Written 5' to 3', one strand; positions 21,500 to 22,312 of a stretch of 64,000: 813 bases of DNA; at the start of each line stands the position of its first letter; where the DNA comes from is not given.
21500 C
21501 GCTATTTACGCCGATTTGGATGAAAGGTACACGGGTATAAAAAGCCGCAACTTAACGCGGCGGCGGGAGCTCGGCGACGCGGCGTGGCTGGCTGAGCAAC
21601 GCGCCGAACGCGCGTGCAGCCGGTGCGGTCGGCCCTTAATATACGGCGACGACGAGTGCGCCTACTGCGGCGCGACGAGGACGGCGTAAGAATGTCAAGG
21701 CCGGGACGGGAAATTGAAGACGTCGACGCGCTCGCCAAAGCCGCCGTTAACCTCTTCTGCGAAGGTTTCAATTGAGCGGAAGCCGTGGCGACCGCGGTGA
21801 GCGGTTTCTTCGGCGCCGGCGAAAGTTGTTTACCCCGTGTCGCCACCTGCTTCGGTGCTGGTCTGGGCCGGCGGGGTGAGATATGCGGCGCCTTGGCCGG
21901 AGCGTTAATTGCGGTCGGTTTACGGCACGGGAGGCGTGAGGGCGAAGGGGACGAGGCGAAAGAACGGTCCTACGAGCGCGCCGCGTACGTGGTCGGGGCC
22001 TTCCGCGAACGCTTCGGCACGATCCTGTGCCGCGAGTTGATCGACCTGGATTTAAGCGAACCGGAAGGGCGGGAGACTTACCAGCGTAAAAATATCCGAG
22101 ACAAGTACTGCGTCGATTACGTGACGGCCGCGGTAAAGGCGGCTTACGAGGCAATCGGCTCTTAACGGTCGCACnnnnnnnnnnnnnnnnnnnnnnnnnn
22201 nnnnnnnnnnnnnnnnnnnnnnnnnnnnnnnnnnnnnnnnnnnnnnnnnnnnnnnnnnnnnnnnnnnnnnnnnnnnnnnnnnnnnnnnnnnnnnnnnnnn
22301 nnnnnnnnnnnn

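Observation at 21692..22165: In-frame TGA at the first conserved Cys of a C_GCAxxG_C_C protein: candidate selenoprotein with SECIS-like hairpin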

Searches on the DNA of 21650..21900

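Call 9: search_rna_families(source=window, start=21650, end=21900, threshold=evalue, max_evalue=10, show_alignments=3)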
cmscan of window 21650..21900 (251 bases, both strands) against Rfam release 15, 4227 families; matches with E-value up to 10: 2.
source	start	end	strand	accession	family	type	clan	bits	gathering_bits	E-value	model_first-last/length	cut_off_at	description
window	21790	21840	+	RF03381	mir-2796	Gene; miRNA;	-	14.5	72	1.6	1-77/77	no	mir-2796 microRNA precursor family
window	21728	21811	+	RF01394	isrK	Gene; sRNA;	-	12.8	50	1.5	1-77/77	no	isrK Hfq binding RNA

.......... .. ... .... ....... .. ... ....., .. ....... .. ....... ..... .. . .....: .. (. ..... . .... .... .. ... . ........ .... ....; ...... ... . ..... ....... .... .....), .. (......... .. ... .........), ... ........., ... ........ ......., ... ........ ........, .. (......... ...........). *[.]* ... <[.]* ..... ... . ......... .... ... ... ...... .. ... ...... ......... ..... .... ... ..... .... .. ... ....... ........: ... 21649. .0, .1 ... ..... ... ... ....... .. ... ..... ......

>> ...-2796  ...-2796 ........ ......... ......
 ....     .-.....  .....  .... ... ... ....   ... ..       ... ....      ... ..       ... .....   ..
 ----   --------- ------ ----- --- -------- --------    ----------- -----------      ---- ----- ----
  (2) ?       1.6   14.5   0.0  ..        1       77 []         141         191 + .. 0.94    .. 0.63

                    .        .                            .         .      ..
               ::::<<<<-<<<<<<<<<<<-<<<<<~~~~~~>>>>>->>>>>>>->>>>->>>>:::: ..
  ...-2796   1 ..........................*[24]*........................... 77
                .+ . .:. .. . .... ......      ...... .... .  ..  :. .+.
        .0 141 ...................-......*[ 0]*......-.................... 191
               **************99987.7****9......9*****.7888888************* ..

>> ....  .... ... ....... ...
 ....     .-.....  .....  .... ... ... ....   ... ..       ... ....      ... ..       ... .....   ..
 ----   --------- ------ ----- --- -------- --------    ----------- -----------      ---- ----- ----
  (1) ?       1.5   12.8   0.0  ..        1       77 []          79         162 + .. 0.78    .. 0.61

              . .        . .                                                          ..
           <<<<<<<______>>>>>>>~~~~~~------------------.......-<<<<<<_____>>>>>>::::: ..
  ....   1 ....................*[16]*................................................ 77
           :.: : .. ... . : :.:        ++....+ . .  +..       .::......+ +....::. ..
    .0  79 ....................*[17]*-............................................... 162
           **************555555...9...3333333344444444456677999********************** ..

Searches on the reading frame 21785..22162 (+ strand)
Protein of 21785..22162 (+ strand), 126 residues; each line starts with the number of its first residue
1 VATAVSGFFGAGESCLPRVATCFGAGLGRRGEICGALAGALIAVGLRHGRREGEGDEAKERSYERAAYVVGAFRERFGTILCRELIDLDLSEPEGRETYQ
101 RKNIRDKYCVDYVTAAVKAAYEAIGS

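Call 4: search_protein_families(library=pfam, proteins=[window:21785-22162:+], max_evalue=0.01)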
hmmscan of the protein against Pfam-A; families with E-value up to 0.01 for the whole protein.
seq(126 aa): 1 family
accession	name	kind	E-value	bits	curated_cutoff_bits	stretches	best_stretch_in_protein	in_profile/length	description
PF09719.15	C_GCAxxG_C_C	-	9.4e-21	74.5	27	1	4-122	10-117/118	Putative redox-active protein (C_GCAxxG_C_C)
